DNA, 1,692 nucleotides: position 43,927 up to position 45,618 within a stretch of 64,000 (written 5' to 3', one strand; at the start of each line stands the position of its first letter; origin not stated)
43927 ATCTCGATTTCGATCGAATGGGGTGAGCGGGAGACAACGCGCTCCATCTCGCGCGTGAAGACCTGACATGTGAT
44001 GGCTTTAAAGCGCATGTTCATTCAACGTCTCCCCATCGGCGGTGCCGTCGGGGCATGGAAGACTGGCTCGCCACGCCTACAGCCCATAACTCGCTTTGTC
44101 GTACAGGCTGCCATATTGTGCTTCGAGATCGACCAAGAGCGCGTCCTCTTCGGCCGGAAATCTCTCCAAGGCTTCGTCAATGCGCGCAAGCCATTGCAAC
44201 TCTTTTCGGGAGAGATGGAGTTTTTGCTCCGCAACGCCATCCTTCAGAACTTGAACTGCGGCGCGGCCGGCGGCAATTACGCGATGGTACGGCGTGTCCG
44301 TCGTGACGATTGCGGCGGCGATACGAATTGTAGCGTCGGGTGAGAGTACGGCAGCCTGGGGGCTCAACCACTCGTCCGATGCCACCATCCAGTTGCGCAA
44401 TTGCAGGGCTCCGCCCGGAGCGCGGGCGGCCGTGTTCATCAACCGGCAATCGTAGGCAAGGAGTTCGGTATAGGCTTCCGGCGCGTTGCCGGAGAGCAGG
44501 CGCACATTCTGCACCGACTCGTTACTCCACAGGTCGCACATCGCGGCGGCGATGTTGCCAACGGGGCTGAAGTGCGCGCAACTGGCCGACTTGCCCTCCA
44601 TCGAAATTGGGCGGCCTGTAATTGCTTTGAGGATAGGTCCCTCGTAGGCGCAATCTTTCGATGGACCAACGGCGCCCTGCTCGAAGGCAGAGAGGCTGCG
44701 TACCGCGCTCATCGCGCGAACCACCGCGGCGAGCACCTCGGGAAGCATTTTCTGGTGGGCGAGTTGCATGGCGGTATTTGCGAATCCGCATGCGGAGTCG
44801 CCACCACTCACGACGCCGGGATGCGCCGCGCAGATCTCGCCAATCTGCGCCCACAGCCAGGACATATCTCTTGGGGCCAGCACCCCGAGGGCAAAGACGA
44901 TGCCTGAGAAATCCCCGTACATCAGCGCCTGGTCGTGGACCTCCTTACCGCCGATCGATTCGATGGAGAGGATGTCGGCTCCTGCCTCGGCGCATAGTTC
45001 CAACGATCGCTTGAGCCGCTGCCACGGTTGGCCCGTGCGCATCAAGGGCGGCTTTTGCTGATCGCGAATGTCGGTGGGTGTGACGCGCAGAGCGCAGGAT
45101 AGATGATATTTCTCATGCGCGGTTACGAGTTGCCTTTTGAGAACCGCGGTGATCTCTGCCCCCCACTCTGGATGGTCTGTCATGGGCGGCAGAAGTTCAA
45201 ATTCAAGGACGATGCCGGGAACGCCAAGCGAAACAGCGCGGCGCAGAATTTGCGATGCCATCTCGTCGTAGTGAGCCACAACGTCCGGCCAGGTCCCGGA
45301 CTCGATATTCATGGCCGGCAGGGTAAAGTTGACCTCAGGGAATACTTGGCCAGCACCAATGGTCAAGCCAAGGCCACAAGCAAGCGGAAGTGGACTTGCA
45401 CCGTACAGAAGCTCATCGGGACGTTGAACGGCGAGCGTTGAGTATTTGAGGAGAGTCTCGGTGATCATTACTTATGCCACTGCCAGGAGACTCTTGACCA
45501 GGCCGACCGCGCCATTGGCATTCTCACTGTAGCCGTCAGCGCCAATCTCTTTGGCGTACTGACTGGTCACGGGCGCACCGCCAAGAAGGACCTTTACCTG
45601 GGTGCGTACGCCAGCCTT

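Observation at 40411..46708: Complete MtaB/MtaC-type corrinoid methanol-methyltransferase operon in an apparent Acidobacteriota glycan degrader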

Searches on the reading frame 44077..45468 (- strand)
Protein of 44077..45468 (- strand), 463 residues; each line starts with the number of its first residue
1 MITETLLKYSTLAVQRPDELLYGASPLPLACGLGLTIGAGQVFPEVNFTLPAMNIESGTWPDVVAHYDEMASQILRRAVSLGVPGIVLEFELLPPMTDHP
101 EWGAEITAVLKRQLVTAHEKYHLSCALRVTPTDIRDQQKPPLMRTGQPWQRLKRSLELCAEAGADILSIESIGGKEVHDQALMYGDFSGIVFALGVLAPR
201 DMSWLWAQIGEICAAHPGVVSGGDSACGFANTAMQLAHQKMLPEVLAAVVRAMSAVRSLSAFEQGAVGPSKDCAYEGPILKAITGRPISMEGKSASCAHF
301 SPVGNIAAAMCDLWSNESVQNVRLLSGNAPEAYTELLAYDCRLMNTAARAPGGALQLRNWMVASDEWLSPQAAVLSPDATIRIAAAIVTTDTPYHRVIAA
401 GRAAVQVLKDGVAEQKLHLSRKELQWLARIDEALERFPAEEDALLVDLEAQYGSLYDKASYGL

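Call 3: search_protein_families(library=pfam, proteins=[window:44077-45468:-], max_evalue=0.01)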
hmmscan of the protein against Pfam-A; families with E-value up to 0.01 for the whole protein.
window:44077-45468:- (463 aa): 1 family
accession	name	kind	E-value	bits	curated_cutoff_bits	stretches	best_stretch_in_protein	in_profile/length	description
PF12176.13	MtaB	-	6.1e-158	526.9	25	1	8-454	3-449/460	Methanol-cobalamin methyltransferase B subunit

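Call 4: search_protein_families(library=ncbifam, proteins=[window:44077-45468:-], max_evalue=0.01)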
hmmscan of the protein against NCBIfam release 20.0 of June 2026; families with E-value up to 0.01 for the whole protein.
window:44077-45468:- (463 aa): 1 family
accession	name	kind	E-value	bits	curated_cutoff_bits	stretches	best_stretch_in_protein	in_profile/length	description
NF040651.2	MtaB_Meth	equivalog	3e-131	438.3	720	1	8-459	3-456/460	methanol--corrinoid protein co-methyltransferase MtaB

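Call 6: search_solved_structures(query=window:44077-45468:-, show_alignments=2)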
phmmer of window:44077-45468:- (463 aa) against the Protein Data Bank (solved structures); distinct sequences matched with E-value up to 0.001: 1.
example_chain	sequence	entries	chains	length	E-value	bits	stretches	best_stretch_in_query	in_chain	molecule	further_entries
2i2x_A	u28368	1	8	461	4.3e-97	329.1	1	8-454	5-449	Methyltransferase 1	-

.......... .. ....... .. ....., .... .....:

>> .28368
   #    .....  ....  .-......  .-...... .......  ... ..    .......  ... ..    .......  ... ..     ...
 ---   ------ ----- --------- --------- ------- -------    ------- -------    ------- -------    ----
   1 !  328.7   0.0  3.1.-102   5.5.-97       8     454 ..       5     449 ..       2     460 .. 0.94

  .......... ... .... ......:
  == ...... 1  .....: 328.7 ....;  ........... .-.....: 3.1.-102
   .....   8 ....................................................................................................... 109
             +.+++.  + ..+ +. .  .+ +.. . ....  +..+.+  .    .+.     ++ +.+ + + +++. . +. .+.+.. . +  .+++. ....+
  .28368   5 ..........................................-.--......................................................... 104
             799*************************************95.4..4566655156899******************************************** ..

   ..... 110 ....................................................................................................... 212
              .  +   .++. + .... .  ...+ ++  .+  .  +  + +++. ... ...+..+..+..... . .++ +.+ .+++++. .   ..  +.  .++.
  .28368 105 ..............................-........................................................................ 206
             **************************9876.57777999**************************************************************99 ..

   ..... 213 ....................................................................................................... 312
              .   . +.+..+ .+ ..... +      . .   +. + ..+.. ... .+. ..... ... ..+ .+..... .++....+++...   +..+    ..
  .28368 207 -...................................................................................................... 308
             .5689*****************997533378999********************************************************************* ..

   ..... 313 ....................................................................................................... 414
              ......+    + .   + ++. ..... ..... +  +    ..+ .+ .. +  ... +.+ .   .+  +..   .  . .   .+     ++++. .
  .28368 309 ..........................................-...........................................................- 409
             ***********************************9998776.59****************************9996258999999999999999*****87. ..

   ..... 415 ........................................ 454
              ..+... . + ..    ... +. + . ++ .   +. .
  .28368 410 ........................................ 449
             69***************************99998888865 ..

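Call 7: find_homologous_proteins(query=window:44077-45468:-, max_evalue=1e-20)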
Query window:44077-45468:- (463 aa): 5527 proteins with E <= 1e-20 among 8000 candidates; the best 120 are listed.
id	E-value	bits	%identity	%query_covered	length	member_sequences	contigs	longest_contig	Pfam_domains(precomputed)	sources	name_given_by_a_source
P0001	0.0e+0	1038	100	100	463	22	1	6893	PF12176.14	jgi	jgi:methanol--5-hydroxybenzimidazolylcobamide Co-methyltransferase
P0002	5.4e-287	970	92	100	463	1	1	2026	PF12176.14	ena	-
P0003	1.3e-279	946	89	100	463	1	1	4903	PF12176.14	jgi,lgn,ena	-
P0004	8.0e-277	936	89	100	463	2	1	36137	PF12176.14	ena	-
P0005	3.9e-272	921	87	100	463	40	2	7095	PF12176.14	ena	-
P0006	5.7e-272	920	86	100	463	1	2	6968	PF12176.14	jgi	jgi:methanol--5-hydroxybenzimidazolylcobamide Co-methyltransferase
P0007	5.1e-269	911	85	100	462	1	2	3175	PF12176.14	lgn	-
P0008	1.7e-268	909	86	99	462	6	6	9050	PF12176.14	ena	-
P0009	1.1e-267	906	85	100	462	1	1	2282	PF12176.14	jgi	jgi:methanol--5-hydroxybenzimidazolylcobamide Co-methyltransferase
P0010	2.8e-267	905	85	100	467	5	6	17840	PF12176.14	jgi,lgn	-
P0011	5.8e-267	904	86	100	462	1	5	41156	PF12176.14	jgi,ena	jgi:methanol--5-hydroxybenzimidazolylcobamide Co-methyltransferase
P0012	5.9e-267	904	86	100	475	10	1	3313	PF12176.14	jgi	jgi:methanol--5-hydroxybenzimidazolylcobamide Co-methyltransferase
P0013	1.1e-266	903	84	100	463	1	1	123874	PF12176.14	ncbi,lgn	-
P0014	4.4e-266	901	86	100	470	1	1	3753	PF12176.14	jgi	jgi:methanol--5-hydroxybenzimidazolylcobamide Co-methyltransferase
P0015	1.3e-265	899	85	100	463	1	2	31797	PF12176.14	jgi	jgi:methanol--5-hydroxybenzimidazolylcobamide Co-methyltransferase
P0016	1.5e-265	899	85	100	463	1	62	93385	PF12176.14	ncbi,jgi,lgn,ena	jgi:methanol--5-hydroxybenzimidazolylcobamide Co-methyltransferase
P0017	1.7e-265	899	84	100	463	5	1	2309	PF12176.14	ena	-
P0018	2.3e-265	899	86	99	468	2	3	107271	PF12176.14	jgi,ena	-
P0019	2.3e-265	899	85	100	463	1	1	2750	PF12176.14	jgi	jgi:methanol--5-hydroxybenzimidazolylcobamide Co-methyltransferase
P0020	2.7e-265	898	85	99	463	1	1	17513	PF12176.14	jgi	-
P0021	6.0e-265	897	85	100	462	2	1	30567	PF12176.14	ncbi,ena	-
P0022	1.2e-264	896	84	100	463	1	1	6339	PF12176.14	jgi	jgi:methanol--5-hydroxybenzimidazolylcobamide Co-methyltransferase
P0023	1.5e-264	896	84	100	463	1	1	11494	PF12176.14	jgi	-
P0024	2.8e-264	895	85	100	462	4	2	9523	PF12176.14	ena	-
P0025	8.5e-263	890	84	100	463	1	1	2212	PF12176.14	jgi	jgi:methanol---5-hydroxybenzimidazolylcobamide Co-methyltransferase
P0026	2.2e-262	889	84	100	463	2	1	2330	PF12176.14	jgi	jgi:methanol--5-hydroxybenzimidazolylcobamide Co-methyltransferase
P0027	9.2e-262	887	84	100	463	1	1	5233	PF12176.14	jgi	jgi:methanol--5-hydroxybenzimidazolylcobamide Co-methyltransferase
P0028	1.1e-261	887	85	99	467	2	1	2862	PF12176.14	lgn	-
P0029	1.6e-261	886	83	100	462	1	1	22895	PF12176.14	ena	-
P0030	2.0e-261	886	87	95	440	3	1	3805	PF12176.14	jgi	jgi:methanol--5-hydroxybenzimidazolylcobamide Co-methyltransferase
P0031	4.6e-261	884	84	100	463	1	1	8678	PF12176.14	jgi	jgi:methanol--5-hydroxybenzimidazolylcobamide Co-methyltransferase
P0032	7.0e-261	884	84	100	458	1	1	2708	PF12176.14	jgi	jgi:methanol--5-hydroxybenzimidazolylcobamide Co-methyltransferase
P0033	1.7e-260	883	84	100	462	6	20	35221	PF12176.14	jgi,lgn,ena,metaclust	metaclust:\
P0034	6.7e-260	881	83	100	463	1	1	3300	PF12176.14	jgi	jgi:methanol--5-hydroxybenzimidazolylcobamide Co-methyltransferase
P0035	6.8e-260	881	83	100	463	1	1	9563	PF12176.14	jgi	jgi:methanol--5-hydroxybenzimidazolylcobamide Co-methyltransferase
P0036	9.3e-259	877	81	100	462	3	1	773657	PF12176.14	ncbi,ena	-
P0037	3.2e-258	875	82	100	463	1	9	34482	PF12176.14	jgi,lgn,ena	jgi:methanol--5-hydroxybenzimidazolylcobamide Co-methyltransferase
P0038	4.8e-258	874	83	100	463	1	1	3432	PF12176.14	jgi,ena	jgi:methanol--5-hydroxybenzimidazolylcobamide Co-methyltransferase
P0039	2.4e-256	869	88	93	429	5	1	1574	PF12176.14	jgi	jgi:methanol--5-hydroxybenzimidazolylcobamide Co-methyltransferase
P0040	5.9e-255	864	81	100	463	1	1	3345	PF12176.14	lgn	-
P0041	5.9e-254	861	82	100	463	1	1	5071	PF12176.14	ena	-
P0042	6.4e-254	861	80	100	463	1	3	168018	PF12176.14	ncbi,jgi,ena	jgi:methanol--5-hydroxybenzimidazolylcobamide Co-methyltransferase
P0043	8.8e-254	860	81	100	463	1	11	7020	PF12176.14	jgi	jgi:methanol--5-hydroxybenzimidazolylcobamide Co-methyltransferase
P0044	1.1e-253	860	83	98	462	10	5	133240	PF12176.14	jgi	jgi:methanol--5-hydroxybenzimidazolylcobamide Co-methyltransferase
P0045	1.5e-253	860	80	100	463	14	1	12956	PF12176.14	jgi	jgi:methanol--5-hydroxybenzimidazolylcobamide Co-methyltransferase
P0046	3.2e-253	859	96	86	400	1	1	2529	PF12176.14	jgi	jgi:methanol--5-hydroxybenzimidazolylcobamide Co-methyltransferase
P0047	4.2e-253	858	80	100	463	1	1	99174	PF12176.14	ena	-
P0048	9.0e-253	857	80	100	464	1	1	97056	PF12176.14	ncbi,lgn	-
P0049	2.5e-252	856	80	100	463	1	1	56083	PF12176.14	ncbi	ncbi:MAG: methyltransferase MtaB domain-containing protein [Terracidiphilus sp.]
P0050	2.6e-252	856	80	100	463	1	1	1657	PF12176.14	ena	-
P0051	3.8e-252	855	79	100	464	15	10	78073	PF12176.14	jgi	jgi:methanol--5-hydroxybenzimidazolylcobamide Co-methyltransferase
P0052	8.0e-252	854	80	100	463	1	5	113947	PF12176.14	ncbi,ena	-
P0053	8.9e-252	854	81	98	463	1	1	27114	PF12176.14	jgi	-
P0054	1.6e-251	853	81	100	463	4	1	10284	PF12176.14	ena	-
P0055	2.0e-251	853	80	100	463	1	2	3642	PF12176.14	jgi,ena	jgi:methanol--5-hydroxybenzimidazolylcobamide Co-methyltransferase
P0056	4.8e-251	851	79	100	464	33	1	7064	PF12176.14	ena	-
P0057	5.3e-251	851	79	100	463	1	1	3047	PF12176.14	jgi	jgi:methanol--5-hydroxybenzimidazolylcobamide Co-methyltransferase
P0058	5.5e-251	851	80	100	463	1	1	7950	PF12176.14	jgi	jgi:methanol---5-hydroxybenzimidazolylcobamide Co-methyltransferase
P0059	7.1e-251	851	80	100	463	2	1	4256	PF12176.14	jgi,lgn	-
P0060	9.5e-251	850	80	100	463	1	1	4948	PF12176.14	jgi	jgi:methanol--5-hydroxybenzimidazolylcobamide Co-methyltransferase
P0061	1.4e-250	850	80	100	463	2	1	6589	PF12176.14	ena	-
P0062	4.1e-250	848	79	100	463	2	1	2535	PF12176.14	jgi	jgi:methanol--5-hydroxybenzimidazolylcobamide Co-methyltransferase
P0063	4.4e-250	848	80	99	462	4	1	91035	PF12176.14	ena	-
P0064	4.9e-250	848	80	100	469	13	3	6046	PF12176.14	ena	-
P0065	5.5e-250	848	81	99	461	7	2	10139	PF12176.14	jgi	jgi:methanol--5-hydroxybenzimidazolylcobamide Co-methyltransferase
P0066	6.1e-250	848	79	100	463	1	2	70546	PF12176.14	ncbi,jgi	ncbi:MAG: methyltransferase MtaB domain-containing protein [Terracidiphilus sp.]|jgi:methanol--5-hyd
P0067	6.7e-250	848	79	100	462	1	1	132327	PF12176.14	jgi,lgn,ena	-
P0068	7.8e-250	847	81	98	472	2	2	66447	PF12176.14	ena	-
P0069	8.9e-250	847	79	100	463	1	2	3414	PF12176.14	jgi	jgi:methanol--5-hydroxybenzimidazolylcobamide Co-methyltransferase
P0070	1.1e-249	847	81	100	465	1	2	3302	PF12176.14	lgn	-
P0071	1.2e-249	847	79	100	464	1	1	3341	PF12176.14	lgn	-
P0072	3.6e-249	845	79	100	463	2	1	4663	PF12176.14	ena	-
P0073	7.2e-249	844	86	93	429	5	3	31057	PF12176.14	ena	-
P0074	7.5e-249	844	80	100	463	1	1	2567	PF12176.14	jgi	jgi:methanol--5-hydroxybenzimidazolylcobamide Co-methyltransferase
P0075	7.9e-249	844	80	100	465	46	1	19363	PF12176.14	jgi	-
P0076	1.4e-248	843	80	100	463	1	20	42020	PF12176.14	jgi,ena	jgi:methanol--5-hydroxybenzimidazolylcobamide Co-methyltransferase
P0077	1.4e-248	843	79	100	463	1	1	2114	PF12176.14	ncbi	-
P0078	1.5e-248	843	79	100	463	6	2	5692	PF12176.14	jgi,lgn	-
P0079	1.8e-248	843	80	100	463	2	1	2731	PF12176.14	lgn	-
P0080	2.5e-248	842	79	100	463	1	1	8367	PF12176.14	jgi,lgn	-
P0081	3.1e-248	842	79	100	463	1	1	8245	PF12176.14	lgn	-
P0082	3.4e-248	842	79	100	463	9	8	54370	PF12176.14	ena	-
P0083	3.8e-248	842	80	100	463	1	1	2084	PF12176.14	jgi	jgi:methanol--5-hydroxybenzimidazolylcobamide Co-methyltransferase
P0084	3.9e-248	842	79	100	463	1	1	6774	PF12176.14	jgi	jgi:methanol--5-hydroxybenzimidazolylcobamide Co-methyltransferase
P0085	7.3e-248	841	80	99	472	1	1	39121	PF12176.14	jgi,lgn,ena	-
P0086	7.7e-248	841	80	100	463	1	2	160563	PF12176.14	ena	-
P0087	9.2e-248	841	81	100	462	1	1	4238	PF12176.14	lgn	-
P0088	1.1e-247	840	80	100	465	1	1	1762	PF12176.14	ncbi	-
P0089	1.3e-247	840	81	100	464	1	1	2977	PF12176.14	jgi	jgi:methanol--5-hydroxybenzimidazolylcobamide Co-methyltransferase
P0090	1.3e-247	840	79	100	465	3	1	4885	PF12176.14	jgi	jgi:methanol--5-hydroxybenzimidazolylcobamide Co-methyltransferase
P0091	3.7e-247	839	79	100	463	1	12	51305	PF12176.14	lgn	-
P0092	3.8e-247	839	81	98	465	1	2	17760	PF12176.14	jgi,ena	jgi:methanol--5-hydroxybenzimidazolylcobamide Co-methyltransferase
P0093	1.0e-246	837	81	100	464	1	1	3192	PF12176.14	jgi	jgi:methanol--5-hydroxybenzimidazolylcobamide Co-methyltransferase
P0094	1.4e-246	837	80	100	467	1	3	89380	PF12176.14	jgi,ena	jgi:methanol--5-hydroxybenzimidazolylcobamide Co-methyltransferase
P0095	1.4e-246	837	80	98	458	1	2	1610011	PF12176.14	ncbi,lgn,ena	ncbi:MAG: methyltransferase MtaB domain-containing protein [Terracidiphilus sp.]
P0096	1.8e-246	836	81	100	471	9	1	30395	PF12176.14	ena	-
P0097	2.1e-246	836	79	100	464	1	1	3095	PF12176.14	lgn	-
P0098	2.5e-246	836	79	100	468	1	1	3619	PF12176.14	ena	-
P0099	2.9e-246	836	81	100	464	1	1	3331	PF12176.14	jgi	jgi:methanol--5-hydroxybenzimidazolylcobamide Co-methyltransferase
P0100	4.3e-246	835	79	98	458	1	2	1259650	PF12176.14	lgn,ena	-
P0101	5.0e-246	835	78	100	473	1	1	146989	PF12176.14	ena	-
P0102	6.6e-246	834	81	98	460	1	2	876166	PF12176.14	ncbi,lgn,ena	-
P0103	1.3e-245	834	79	98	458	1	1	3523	PF12176.14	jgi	jgi:methanol--5-hydroxybenzimidazolylcobamide Co-methyltransferase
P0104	1.7e-245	833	80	99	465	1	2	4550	PF12176.14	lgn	-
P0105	1.9e-245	833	78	100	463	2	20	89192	PF12176.14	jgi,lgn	jgi:methanol--5-hydroxybenzimidazolylcobamide Co-methyltransferase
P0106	3.1e-245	832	79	100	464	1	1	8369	PF12176.14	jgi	jgi:methanol--5-hydroxybenzimidazolylcobamide Co-methyltransferase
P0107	4.6e-245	832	80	100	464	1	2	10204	PF12176.14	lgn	-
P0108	4.8e-245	832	89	89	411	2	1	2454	PF12176.14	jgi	jgi:methanol--5-hydroxybenzimidazolylcobamide Co-methyltransferase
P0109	5.0e-245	832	80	98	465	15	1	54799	PF12176.14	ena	-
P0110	7.3e-245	831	78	100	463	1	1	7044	PF12176.14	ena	-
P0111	7.5e-245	831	79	100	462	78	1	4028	PF12176.14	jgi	jgi:methanol--5-hydroxybenzimidazolylcobamide Co-methyltransferase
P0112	9.2e-245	831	78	100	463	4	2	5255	PF12176.14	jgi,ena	-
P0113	1.0e-244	831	78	100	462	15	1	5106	PF12176.14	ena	-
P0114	1.1e-244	830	79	100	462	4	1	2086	PF12176.14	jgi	-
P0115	2.2e-244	829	79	100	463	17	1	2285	PF12176.14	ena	-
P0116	4.1e-244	829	79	100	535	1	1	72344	PF12176.14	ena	-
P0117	5.1e-244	828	78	100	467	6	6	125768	PF12176.14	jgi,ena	-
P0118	6.2e-244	828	79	99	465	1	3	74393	PF12176.14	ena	-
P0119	1.1e-243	827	78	98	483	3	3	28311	PF12176.14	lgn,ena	-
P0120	2.6e-243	826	78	99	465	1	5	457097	PF12176.14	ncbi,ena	-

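Call 11: find_related_loci(query=window:44077-45468:-, collection=genome_contigs, flank=8000)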
Query window:44077-45468:- (463 aa) in genome_contigs; peptide patterns used: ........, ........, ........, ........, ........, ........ (x = any residue, [..] = any of these).
137 stretches matched a pattern; 104 encode a relative of the query (tblastn E <= 1e-3); the best 80 are kept; 80 distinct loci.
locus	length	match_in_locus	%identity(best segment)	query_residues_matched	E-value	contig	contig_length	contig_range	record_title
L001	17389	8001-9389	95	1-463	0e+0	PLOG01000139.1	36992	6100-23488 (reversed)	MAG: Acidobacteriaceae bacterium isolate fen_409 73.20120800_E1D.22_contig_113, whole genome shotgun sequence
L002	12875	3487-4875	86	1-463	0e+0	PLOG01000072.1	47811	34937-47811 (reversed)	MAG: Acidobacteriaceae bacterium isolate fen_409 73.20120800_E1D.22_contig_162, whole genome shotgun sequence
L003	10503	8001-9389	85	1-463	0e+0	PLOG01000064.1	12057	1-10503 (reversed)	MAG: Acidobacteriaceae bacterium isolate fen_409 73.20120800_E1D.22_contig_5521, whole genome shotgun sequence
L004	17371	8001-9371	84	7-463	0e+0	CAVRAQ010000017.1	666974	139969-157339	MAG: uncultured Acidobacteriaceae bacterium isolate MFD04492.bin.2.134 genome assembly, contig: contig_33889, whole geno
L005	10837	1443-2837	82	1-463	0e+0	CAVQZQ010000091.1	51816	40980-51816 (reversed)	MAG: uncultured Acidobacteriota bacterium isolate MFD10064.bin.2.75 genome assembly, contig: contig_52004, whole genome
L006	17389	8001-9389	80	1-463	0e+0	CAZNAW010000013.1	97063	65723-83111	MAG TPA_asm: uncultured Terracidiphilus sp. isolate binchicken_co3_243 genome assembly, contig: NODE_540_length_97063_co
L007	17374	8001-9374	82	6-463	0e+0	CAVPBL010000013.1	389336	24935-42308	MAG: uncultured Acidobacteriaceae bacterium isolate MFD00008.bin.2.63 genome assembly, contig: contig_55967, whole genom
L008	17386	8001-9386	84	2-463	0e+0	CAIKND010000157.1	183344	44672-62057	MAG: uncultured Acidobacteriaceae bacterium isolate AM-2014_bin-0823 genome assembly, contig: bin-0823:157/241, whole ge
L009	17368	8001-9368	81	8-463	0e+0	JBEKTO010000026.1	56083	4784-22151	MAG: Terracidiphilus sp. isolate SPRUCE 55 SPRUCE_55_26, whole genome shotgun sequence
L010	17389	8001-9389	79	1-463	0e+0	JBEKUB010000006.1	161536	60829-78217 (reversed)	MAG: Terracidiphilus sp. isolate SPRUCE 571 SPRUCE_571_6, whole genome shotgun sequence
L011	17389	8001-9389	79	1-463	0e+0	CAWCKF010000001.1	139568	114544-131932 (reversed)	MAG: uncultured Acidobacteriaceae bacterium isolate MFD01231.bin.2.65 genome assembly, contig: contig_10810, whole genom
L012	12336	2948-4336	78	1-463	0e+0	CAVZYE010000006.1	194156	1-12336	MAG: uncultured Acidobacteriaceae bacterium isolate MFD01828.bin.2.27 genome assembly, contig: contig_22972, whole genom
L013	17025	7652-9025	81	6-463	0e+0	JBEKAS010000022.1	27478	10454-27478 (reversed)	MAG: Terracidiphilus sp. isolate SPRUCE 118 SPRUCE_118_22, whole genome shotgun sequence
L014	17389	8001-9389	78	1-463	0e+0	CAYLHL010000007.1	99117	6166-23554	MAG TPA_asm: uncultured Terracidiphilus sp. isolate binchicken_co3_498 genome assembly, contig: NODE_510_length_99117_co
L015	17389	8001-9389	78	1-463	0e+0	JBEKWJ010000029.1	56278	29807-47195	MAG: Terracidiphilus sp. isolate SPRUCE 625 SPRUCE_625_29, whole genome shotgun sequence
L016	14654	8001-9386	77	2-463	0e+0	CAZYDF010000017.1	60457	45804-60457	MAG TPA_asm: uncultured Terracidiphilus sp. isolate binchicken_co3_510 genome assembly, contig: NODE_1386_length_60457_c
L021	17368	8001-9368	80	8-463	0e+0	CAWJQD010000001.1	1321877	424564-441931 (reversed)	MAG: uncultured Acidobacteriaceae bacterium isolate MFD04492.bin.1.183 genome assembly, contig: contig_21061, whole geno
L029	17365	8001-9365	79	8-463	0e+0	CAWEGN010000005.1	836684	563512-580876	MAG: uncultured Acidobacteriaceae bacterium isolate MFD03044.bin.1.148 genome assembly, contig: contig_21731, whole geno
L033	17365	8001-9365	79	8-463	0e+0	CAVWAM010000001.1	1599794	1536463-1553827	MAG: uncultured Acidobacteriaceae bacterium isolate MFD03726.bin.1.19 genome assembly, contig: contig_14945, whole genom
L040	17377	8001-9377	75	5-463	0e+0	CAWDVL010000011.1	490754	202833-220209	MAG: uncultured Acidobacteriota bacterium isolate MFD05521.bin.2.136 genome assembly, contig: contig_42647, whole genome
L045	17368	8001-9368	71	8-463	0e+0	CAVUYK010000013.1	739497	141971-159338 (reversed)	MAG: Terriglobales bacterium isolate MFD05942.bin.2.68 genome assembly, contig: contig_17374, whole genome shotgun seque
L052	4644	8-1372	70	9-463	0e+0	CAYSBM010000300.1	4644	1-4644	MAG TPA_asm: uncultured Solibacteraceae bacterium isolate SRP167436_co1_177 genome assembly, contig: NODE_30783_length_4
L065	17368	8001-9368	68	8-463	0e+0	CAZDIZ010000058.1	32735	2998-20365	MAG TPA_asm: uncultured Solibacteraceae bacterium isolate binchicken_co20_389 genome assembly, contig: NODE_2904_length_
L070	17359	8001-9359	70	9-463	0e+0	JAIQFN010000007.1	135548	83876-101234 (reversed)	MAG: Terriglobia bacterium isolate SRVP_6 SR-VP_26_10_2019_C_20cm_scaffold_240, whole genome shotgun sequence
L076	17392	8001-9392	68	3-463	0e+0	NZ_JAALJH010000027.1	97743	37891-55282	Aquisphaera insulae strain JC669 27, whole genome shotgun sequence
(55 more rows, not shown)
